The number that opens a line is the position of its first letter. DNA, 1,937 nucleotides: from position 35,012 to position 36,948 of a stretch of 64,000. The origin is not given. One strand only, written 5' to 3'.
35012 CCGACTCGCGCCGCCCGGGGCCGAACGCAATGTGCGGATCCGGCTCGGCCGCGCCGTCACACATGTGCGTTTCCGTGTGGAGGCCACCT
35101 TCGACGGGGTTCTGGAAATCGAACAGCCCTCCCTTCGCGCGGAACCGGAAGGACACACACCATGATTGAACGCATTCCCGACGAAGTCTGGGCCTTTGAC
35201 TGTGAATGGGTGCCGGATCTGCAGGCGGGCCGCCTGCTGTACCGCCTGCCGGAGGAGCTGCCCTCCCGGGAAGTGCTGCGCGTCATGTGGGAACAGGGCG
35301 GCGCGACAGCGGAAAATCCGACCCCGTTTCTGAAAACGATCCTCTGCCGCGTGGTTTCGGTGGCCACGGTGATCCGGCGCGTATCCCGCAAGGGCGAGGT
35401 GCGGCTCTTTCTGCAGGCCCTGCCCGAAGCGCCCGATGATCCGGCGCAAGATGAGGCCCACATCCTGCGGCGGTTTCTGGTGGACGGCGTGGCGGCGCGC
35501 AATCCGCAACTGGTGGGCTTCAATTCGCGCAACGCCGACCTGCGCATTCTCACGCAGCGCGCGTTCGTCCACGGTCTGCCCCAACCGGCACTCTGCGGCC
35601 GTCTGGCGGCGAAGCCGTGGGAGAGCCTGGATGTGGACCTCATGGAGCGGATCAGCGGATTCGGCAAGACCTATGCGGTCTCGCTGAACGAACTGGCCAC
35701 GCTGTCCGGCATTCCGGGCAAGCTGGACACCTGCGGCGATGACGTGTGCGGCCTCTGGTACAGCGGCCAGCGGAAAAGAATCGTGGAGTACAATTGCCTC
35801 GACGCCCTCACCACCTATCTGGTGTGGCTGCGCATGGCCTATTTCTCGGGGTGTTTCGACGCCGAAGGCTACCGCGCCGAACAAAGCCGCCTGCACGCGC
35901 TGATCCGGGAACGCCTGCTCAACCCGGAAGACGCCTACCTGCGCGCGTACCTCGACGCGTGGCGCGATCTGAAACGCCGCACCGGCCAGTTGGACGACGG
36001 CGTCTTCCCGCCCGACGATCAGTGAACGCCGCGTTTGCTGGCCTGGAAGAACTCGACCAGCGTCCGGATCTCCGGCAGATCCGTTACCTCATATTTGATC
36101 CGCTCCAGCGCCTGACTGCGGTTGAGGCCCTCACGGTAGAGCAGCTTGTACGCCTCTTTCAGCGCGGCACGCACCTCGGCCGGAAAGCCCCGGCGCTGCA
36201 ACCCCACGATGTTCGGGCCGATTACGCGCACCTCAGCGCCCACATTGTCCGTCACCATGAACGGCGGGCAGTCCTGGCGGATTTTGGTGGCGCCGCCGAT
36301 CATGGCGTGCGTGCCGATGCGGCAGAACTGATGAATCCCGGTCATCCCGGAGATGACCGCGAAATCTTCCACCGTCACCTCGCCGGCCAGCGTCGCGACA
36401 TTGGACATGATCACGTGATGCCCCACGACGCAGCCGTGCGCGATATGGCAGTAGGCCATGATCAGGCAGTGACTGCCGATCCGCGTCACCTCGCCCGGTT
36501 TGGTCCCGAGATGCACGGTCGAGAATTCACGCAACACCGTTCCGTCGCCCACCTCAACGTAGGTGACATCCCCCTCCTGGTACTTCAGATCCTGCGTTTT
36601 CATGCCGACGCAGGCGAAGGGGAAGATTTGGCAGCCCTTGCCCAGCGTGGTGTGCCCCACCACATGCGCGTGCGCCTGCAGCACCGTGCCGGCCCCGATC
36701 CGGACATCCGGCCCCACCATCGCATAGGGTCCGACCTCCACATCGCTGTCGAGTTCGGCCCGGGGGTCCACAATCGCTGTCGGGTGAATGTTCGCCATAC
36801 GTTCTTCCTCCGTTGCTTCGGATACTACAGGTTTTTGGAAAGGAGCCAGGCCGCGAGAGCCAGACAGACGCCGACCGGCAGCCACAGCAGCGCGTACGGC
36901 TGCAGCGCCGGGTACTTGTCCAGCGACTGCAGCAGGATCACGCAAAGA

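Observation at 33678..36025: Translationally coupled PPP-family phosphoesterase (with TM + unknown C-domain) and PolB-like DEDDy 3'-5' exonuclease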

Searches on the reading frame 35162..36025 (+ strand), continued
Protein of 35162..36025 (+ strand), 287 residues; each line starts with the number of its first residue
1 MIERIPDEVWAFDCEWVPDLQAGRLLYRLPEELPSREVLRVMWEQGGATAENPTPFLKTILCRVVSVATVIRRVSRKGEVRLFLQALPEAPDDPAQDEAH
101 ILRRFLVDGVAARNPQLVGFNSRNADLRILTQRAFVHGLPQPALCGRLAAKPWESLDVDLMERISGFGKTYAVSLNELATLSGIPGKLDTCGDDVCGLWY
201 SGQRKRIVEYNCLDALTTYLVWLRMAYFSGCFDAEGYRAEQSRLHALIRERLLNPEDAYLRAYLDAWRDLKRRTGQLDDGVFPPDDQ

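Call 52: search_solved_structures(query=A3, max_evalue=10, show_alignments=1)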
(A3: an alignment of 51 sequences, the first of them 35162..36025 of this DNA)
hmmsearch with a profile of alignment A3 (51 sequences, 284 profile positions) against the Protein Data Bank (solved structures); distinct sequences matched with E-value up to 10: 91 (the best 60 are shown).
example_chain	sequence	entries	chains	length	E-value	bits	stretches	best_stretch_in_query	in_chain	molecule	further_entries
5h12_A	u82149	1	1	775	7.2e-13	51.4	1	93-228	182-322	Deep Vent DNA Polymerase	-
3a2f_A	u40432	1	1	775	1.7e-12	50.2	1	93-228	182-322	DNA polymerase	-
4ahc_A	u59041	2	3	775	1.7e-12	50.2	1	93-228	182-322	DNA POLYMERASE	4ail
2jgu_A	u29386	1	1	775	2e-12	50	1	93-228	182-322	DNA POLYMERASE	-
1tgo_A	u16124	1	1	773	2.7e-09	39.7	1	93-228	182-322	PROTEIN (THERMOSTABLE B DNA POLYMERASE)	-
7b06_A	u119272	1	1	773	2.7e-09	39.7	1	93-228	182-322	DNA polymerase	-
7b08_A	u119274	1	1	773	2.7e-09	39.7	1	93-228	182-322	DNA polymerase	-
7b07_A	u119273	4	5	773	2.8e-09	39.7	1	93-228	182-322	DNA polymerase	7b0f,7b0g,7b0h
9oax_A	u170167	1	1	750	4.4e-09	39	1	93-228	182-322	5-270, TNA polymerase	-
9oay_A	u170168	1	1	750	4.4e-09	39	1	93-228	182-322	8-64, TNA polymerase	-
8t3x_A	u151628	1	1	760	4.5e-09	39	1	93-228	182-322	10-92, TNA polymerase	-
9oaw_A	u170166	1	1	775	4.6e-09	38.9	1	93-228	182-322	10-92, TNA polymerase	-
9oat_A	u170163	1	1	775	4.7e-09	38.9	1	93-228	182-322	5-270, TNA polymerase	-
9oau_A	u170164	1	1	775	4.7e-09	38.9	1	93-228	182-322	7-47, TNA polymerase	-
9oav_A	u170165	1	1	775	4.7e-09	38.9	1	93-228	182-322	8-64, TNA polymerase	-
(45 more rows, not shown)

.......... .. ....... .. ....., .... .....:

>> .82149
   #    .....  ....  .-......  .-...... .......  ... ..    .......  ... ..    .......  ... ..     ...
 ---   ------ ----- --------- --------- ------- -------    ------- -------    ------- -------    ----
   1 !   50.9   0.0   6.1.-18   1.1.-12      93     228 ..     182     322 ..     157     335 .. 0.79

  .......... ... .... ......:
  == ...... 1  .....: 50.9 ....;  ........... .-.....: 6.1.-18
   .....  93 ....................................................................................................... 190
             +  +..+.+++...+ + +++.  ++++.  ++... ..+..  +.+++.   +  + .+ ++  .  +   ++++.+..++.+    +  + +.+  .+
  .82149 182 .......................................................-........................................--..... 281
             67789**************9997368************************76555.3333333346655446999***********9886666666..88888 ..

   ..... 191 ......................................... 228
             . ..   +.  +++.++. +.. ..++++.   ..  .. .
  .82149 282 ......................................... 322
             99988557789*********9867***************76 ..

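Call 60: search_dna_similar(query=window:35162-36025:+, collection=phages, mode=protein, max_rows=10)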
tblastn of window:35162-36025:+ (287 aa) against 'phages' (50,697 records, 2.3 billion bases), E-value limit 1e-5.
Records with a match: 3; places in all: 3; records where one place covers at least 80% of the query: 0.
Best place of each record, by identity: <60% 3.
By first word of the organism name: Acinetobacter 2; Rhizobium 1.
By host as written in the record: - 2; Rhizobium etli N6212 1.
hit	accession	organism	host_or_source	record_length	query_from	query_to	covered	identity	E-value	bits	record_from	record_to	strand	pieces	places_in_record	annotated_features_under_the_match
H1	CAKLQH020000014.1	Acinetobacter phage MD-2021a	not known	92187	11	238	79%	26.5%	8e-9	62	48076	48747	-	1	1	Predicted 3'-5' exonuclease related to the exonuclease domain of PolB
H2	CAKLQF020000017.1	Acinetobacter phage MD-2021a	not known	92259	11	238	79%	26.5%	8e-9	62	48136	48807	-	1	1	Predicted 3'-5' exonuclease related to the exonuclease domain of PolB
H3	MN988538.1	Rhizobium phage RHph_Y25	Rhizobium etli N6212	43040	96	225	45%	32.6%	6e-6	54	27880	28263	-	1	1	exonuclease DnaQ-like protein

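Call 61: search_dna_similar(query=window:35162-36025:+, collection=plasmids, mode=protein, max_rows=10)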
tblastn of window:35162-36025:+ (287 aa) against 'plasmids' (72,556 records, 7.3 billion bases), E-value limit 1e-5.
Records with a match: 15; places in all: 15; records where one place covers at least 80% of the query: 8.
Best place of each record, by identity: <60% 15.
By first word of the organism name: Acinetobacter 4; Azospirillum 3; Neisseria 2; Methylobacterium 2; Methylorubrum 1; Legionella 1; Candidatus 1; Spirosoma 1.
By predicted mobility (MOB-suite, as given by PLSDB): non-mobilizable 7; mobilizable 5; conjugative 3.
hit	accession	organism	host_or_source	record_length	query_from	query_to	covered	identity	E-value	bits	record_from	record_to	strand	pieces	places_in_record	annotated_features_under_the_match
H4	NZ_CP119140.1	Neisseria gonorrhoeae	Homo sapiens,whole organism,blood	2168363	7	268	91%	28.5%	5e-22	102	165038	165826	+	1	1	none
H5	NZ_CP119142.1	Neisseria gonorrhoeae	Homo sapiens,whole organism,synovial ...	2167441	7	268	91%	28.5%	1e-21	101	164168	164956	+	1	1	none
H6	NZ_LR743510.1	Methylobacterium bullatum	-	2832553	5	258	89%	27.3%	7e-12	73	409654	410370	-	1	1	none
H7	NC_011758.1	Methylorubrum extorquens CM4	-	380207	56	274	76%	31.6%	2e-16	86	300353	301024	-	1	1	3'-5' exonuclease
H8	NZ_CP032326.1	Azospirillum argentinense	soil sample,Agricultural field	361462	31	272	84%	27.9%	4e-17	89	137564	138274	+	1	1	3'-5' exonuclease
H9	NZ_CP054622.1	Azospirillum oryzae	cell culture,soil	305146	31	272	84%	27.4%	3e-13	77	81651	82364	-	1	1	3'-5' exonuclease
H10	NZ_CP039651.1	Azospirillum sp. TSA2s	Soil,rice paddy soil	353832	31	272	84%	27.4%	3e-13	77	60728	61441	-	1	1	3'-5' exonuclease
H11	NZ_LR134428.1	Legionella adelaidensis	environmental,Cooling tower water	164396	6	249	85%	27.1%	2e-16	86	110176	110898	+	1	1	3'-5' exonuclease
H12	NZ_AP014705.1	Methylobacterium aquaticum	-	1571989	56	267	74%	30.9%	3e-14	80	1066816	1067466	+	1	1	none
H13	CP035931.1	Acinetobacter baumannii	Homo sapiens,blood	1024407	11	230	77%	27.4%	1e-8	63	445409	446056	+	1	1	3'-5' exonuclease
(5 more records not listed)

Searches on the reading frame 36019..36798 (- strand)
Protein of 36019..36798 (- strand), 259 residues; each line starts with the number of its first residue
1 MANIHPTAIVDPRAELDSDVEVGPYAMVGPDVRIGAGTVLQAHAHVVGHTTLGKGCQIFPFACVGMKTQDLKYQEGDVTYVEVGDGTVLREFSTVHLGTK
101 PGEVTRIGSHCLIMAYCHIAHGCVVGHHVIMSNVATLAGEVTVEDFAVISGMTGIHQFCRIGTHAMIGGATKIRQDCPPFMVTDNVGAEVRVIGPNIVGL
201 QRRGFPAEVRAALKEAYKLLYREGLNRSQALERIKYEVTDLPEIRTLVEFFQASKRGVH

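Call 65: search_protein_families(library=pfam, proteins=[window:36019-36798:-], max_evalue=0.00001)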
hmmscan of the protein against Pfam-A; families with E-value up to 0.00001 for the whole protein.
window:36019-36798:- (259 aa): 4 families
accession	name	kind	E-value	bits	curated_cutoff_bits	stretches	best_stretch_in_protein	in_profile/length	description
PF13720.11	Acetyltransf_11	-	1.4e-23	83.5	24.5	1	176-258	1-81/82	Udp N-acetylglucosamine O-acyltransferase; Domain 2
PF00132.30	Hexapep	-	7e-21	73.4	27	2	105-132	2-29/36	Bacterial transferase hexapeptide (six repeats)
PF25084.1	LbH_EIF2B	-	9.7e-09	35.6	54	0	81-176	10-102/105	EIF2B subunit epsilon LbH domain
PF25087.1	GMPPB_C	-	2.4e-06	27.7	39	0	81-153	23-93/110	GMPPB C-terminal domain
